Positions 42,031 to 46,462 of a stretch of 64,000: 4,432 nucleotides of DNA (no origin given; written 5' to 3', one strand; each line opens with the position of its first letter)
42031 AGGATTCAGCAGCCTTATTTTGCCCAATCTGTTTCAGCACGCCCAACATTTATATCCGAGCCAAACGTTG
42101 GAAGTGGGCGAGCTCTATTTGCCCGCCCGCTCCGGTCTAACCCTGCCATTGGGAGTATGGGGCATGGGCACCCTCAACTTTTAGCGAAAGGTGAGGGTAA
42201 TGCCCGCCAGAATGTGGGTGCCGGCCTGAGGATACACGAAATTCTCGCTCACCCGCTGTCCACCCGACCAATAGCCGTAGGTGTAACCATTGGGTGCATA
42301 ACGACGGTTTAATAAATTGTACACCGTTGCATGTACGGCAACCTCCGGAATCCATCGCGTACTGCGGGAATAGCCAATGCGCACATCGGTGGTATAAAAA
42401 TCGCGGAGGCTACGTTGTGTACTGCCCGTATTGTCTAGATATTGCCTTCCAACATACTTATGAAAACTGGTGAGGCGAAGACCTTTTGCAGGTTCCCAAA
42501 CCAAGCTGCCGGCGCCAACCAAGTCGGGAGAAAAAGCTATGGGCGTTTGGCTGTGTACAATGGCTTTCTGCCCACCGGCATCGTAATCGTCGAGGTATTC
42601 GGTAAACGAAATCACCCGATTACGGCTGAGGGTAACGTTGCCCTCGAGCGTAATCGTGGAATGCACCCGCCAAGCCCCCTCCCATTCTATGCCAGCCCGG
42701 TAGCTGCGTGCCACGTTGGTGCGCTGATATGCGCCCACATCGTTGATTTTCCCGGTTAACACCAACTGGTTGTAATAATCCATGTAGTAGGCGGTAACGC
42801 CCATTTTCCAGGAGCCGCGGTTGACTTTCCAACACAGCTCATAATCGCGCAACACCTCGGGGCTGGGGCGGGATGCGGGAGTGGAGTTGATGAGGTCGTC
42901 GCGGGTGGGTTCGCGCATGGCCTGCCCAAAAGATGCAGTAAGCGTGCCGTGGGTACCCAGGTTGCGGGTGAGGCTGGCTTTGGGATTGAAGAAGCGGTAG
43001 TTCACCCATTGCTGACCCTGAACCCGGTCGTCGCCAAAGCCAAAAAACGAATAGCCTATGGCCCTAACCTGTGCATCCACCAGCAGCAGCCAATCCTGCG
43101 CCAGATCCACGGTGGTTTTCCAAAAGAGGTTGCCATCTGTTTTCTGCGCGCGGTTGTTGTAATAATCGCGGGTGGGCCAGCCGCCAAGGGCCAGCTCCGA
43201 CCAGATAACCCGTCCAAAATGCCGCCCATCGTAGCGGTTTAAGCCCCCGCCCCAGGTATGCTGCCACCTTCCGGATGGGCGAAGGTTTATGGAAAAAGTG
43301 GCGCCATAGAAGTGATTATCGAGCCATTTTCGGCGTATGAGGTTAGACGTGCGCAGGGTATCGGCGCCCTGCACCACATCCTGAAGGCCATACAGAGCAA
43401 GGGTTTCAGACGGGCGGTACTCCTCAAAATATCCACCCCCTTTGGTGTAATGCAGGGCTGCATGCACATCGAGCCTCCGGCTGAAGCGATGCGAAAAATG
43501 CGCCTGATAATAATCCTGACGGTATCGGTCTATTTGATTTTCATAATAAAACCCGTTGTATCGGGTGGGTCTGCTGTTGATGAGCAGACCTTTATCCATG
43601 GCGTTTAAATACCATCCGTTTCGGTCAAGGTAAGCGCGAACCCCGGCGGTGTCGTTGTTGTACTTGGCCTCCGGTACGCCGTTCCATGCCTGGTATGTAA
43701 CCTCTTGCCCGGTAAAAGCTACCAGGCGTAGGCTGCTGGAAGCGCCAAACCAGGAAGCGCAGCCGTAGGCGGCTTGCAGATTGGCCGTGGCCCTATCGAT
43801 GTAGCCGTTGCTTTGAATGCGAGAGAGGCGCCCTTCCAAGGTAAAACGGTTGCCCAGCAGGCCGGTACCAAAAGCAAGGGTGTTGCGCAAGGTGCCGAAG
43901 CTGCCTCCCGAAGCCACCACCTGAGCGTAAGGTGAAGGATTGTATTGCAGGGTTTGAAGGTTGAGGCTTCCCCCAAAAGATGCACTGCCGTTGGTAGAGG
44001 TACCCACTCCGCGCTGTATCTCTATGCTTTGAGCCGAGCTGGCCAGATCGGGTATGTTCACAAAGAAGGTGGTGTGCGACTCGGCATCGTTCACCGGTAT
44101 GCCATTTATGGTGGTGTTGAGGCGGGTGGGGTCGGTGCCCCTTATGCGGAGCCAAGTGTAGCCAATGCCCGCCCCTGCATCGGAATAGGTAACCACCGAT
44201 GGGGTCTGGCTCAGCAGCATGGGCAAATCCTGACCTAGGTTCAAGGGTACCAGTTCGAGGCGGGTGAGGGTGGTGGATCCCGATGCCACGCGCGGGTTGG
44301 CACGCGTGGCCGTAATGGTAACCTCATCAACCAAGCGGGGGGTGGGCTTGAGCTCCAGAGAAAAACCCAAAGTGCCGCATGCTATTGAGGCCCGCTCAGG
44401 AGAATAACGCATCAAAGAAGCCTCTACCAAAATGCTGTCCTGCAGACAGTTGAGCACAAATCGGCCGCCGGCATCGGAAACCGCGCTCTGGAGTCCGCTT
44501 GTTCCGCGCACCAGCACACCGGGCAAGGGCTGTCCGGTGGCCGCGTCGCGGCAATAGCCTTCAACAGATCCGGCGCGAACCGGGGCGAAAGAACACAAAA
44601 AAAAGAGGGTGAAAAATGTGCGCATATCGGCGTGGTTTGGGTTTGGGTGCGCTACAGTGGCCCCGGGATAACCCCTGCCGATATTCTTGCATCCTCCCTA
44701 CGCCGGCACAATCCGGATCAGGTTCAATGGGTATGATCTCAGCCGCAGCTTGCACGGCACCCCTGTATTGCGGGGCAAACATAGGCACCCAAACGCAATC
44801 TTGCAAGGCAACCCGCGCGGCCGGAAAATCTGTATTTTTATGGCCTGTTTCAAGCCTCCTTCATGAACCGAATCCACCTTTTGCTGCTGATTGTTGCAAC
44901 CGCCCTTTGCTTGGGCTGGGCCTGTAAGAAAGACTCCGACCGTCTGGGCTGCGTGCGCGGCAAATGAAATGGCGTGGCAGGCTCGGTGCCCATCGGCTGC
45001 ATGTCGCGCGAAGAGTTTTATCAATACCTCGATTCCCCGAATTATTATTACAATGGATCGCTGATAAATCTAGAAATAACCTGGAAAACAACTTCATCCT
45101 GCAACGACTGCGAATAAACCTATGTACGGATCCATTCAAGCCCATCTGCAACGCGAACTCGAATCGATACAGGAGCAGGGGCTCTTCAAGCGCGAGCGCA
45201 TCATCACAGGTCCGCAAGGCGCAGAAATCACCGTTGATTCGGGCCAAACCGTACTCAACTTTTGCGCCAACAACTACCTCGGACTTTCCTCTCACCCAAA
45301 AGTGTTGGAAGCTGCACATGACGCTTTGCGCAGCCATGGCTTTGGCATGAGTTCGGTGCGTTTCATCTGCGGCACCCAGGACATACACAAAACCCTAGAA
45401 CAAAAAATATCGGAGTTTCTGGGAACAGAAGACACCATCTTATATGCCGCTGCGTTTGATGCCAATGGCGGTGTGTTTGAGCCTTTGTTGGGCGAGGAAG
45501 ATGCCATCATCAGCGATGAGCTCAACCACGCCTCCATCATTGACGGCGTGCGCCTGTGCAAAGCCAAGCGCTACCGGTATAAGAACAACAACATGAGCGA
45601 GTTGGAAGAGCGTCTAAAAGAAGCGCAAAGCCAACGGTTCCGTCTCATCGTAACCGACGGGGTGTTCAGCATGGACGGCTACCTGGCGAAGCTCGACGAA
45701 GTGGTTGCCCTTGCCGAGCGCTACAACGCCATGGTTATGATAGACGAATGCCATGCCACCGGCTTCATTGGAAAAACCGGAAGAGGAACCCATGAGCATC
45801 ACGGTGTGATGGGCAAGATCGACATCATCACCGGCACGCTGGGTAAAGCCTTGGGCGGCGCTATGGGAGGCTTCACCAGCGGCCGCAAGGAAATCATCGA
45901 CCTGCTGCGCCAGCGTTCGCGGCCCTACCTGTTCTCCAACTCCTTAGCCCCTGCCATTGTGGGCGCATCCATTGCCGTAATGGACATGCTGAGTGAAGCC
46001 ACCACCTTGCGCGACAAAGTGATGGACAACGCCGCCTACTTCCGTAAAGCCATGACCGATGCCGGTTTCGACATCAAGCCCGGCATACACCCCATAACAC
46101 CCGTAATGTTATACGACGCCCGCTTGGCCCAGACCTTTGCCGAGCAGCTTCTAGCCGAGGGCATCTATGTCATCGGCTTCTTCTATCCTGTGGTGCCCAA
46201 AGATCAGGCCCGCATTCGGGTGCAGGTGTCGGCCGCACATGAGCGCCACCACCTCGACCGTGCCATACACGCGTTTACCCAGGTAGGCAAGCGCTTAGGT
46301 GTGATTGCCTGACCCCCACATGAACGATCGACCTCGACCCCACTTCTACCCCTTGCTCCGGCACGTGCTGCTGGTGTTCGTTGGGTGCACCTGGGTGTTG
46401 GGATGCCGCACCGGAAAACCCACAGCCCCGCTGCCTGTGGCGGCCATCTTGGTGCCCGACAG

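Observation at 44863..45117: Hidden Cys-rich lipoprotein gene split by one in-frame UGA, with a hairpin right after the UGA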

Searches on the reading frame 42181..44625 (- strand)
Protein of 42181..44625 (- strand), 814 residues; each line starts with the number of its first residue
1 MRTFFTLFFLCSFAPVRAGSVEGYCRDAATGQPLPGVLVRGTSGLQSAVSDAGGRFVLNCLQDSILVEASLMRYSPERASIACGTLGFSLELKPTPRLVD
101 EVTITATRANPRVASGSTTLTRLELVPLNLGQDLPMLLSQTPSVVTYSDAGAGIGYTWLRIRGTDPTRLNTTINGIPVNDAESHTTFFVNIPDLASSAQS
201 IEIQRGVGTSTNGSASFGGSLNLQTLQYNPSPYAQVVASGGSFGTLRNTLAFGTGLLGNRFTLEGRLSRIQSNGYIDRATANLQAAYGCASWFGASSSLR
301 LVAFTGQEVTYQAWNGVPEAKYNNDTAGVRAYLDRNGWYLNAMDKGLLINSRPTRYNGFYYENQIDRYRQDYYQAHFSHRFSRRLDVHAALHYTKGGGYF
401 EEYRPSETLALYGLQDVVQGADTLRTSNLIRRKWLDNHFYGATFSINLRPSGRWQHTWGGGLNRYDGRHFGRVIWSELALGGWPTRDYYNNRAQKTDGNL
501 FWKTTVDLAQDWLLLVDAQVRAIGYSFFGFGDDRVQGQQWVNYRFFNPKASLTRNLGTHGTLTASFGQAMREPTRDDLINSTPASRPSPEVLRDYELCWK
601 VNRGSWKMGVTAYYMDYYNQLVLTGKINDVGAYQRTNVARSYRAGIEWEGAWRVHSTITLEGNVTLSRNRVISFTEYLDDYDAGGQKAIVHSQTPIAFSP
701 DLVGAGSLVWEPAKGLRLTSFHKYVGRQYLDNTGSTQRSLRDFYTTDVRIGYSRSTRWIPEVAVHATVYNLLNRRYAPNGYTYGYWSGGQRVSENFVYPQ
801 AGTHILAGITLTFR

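Call 50: search_protein_families(library=ncbifam, proteins=[window:42181-44625:-], max_evalue=0.00001)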
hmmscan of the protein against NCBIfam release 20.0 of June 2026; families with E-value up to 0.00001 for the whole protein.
window:42181-44625:- (814 aa): 3 families
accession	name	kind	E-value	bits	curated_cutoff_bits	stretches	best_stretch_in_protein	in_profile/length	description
TIGR01786.1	TonB-hemlactrns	subfamily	5.4e-14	51.5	323.75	2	101-227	2-135/719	TonB-dependent hemoglobin/transferrin/lactoferrin family receptor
TIGR01785.1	TonB-hemin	subfamily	7.3e-10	37.9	316.85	0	100-227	2-130/677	TonB-dependent heme/hemoglobin receptor family protein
NF038079.1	TonB_sider_MxcH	equivalog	3.9e-06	25.2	925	0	132-253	149-266/792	TonB-dependent siderophore myxochelin receptor MxcH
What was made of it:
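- On OMthi-type thiamine TonB-dependent transporter: NCBIfam gave only generic sub-threshold TonB hits (call 50).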

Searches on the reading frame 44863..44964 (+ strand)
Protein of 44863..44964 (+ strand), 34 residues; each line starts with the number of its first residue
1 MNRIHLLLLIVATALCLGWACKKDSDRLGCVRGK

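Call 14: find_encoding_contigs(protein=window:44863-44964:+, flank=10000, max_places=10)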
Protein seq(34 aa) (34 aa): no gene with exactly this product is on record in the collection.
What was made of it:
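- Tried and rejected: Exact look-up of the 34-aa truncated product: not on record (call 14).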

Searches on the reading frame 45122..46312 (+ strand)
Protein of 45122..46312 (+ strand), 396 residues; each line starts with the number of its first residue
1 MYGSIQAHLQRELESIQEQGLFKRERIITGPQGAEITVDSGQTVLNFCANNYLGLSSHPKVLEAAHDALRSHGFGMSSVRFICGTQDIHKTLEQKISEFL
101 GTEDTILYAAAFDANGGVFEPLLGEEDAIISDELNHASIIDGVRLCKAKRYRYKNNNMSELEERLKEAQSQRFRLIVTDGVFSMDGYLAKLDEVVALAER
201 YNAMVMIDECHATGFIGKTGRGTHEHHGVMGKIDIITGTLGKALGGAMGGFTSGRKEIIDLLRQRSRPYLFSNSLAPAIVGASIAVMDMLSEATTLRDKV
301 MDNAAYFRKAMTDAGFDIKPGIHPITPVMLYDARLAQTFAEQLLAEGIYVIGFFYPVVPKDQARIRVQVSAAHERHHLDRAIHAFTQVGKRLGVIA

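Call 16: find_encoding_contigs(protein=window:45122-46312:+, flank=3000, max_places=10)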
Protein window:45122-46312:+ (396 aa): 4 contigs read that carry it; 4 places shown.
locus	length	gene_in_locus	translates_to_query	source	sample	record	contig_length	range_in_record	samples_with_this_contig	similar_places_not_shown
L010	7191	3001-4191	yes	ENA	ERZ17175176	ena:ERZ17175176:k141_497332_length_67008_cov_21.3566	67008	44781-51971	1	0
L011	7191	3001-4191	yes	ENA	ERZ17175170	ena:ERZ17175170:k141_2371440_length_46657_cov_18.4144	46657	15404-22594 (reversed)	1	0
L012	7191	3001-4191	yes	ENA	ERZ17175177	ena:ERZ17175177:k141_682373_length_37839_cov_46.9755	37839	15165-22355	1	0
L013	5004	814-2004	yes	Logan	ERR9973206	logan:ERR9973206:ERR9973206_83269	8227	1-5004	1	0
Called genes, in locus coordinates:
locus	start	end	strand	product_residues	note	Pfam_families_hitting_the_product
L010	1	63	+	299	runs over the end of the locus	PF10672:Methyltrans_SAM (weak), PF03602:Cons_hypoth95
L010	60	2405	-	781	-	PF07715:Plug, PF00593:TonB_dep_Rec_b-barrel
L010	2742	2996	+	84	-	-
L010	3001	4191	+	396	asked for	PF00155:Aminotran_1_2, PF00202:Aminotran_3 (weak)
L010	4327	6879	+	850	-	PF17900:Peptidase_M1_N, PF01433:Peptidase_M1, PF13646:HEAT_2 (weak)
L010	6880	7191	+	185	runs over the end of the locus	PF03352:Adenine_glyco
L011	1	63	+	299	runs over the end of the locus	PF10672:Methyltrans_SAM (weak), PF03602:Cons_hypoth95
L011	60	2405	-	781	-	PF07715:Plug, PF00593:TonB_dep_Rec_b-barrel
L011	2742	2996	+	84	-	-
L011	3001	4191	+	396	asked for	PF00155:Aminotran_1_2, PF00202:Aminotran_3 (weak)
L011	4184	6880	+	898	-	PF17900:Peptidase_M1_N, PF01433:Peptidase_M1, PF13646:HEAT_2 (weak)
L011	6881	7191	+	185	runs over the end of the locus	PF03352:Adenine_glyco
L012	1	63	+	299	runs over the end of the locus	PF10672:Methyltrans_SAM (weak), PF03602:Cons_hypoth95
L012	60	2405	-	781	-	PF07715:Plug, PF00593:TonB_dep_Rec_b-barrel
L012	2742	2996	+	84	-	-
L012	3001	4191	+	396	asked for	PF00155:Aminotran_1_2, PF00202:Aminotran_3 (weak)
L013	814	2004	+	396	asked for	PF00155:Aminotran_1_2, PF00202:Aminotran_3 (weak)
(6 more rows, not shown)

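Call 50: search_protein_families(library=ncbifam, proteins=[window:45122-46312:+], max_evalue=0.00001)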
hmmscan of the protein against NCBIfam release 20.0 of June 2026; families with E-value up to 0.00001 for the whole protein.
window:45122-46312:+ (396 aa): 12 families
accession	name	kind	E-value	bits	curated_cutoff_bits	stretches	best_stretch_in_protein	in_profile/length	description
TIGR01822.1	2am3keto_CoA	equivalog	3.9e-213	707.6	493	1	6-395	2-393/393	glycine C-acetyltransferase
NF005394.0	PRK06939.1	equivalog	2.5e-201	668.6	460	1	2-395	2-397/397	glycine C-acetyltransferase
TIGR01825.1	gly_Cac_T_rel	subfamily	2.6e-137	457.6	535.4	1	9-395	1-385/385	BioF/Kbl family PLP-dependent acyltransferase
TIGR00858.1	bioF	equivalog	5.2e-111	370.9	426.45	1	24-385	4-364/365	8-amino-7-oxononanoate synthase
NF047600.1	SerpalmtaseCFB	equivalog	1.1e-105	353.5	640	1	11-394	13-394/395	serine palmitoyltransferase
NF047599.1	SerpalmtaseBetaP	equivalog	2.5e-92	309.6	500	1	36-392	37-393/394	serine palmitoyltransferase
TIGR01821.1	5aminolev_synth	equivalog_domain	1.7e-85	287.4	338.55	1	35-393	38-398/402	5-aminolevulinate synthase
NF047603.1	SerpalmtaseAlphaP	equivalog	1.3e-70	238.1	670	1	38-395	41-399/399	serine palmitoyltransferase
NF005526.0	PRK07179.1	equivalog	5.7e-51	173.3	428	1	41-390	53-397/407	alpha-hydroxyketone-type quorum-sensing autoinducer synthase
NF005697.0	PRK07505.1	subfamily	1.4e-50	172.1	342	1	31-390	37-400/405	hypothetical protein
NF004608.1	PRK05937.1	equivalog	1.8e-34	119.1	399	1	43-377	3-334/366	8-amino-7-oxononanoate synthase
NF000586.1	PRK00011.1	subfamily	5.4e-13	48.5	335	1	114-319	90-298/404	serine hydroxymethyltransferase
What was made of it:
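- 45122..46312 (+): kbl (glycine C-acetyltransferase), 4 nt after the small gene's TAA. A downstream neighbour only in the close clade. TIGR01822, E 3.9e-213 (call 50).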
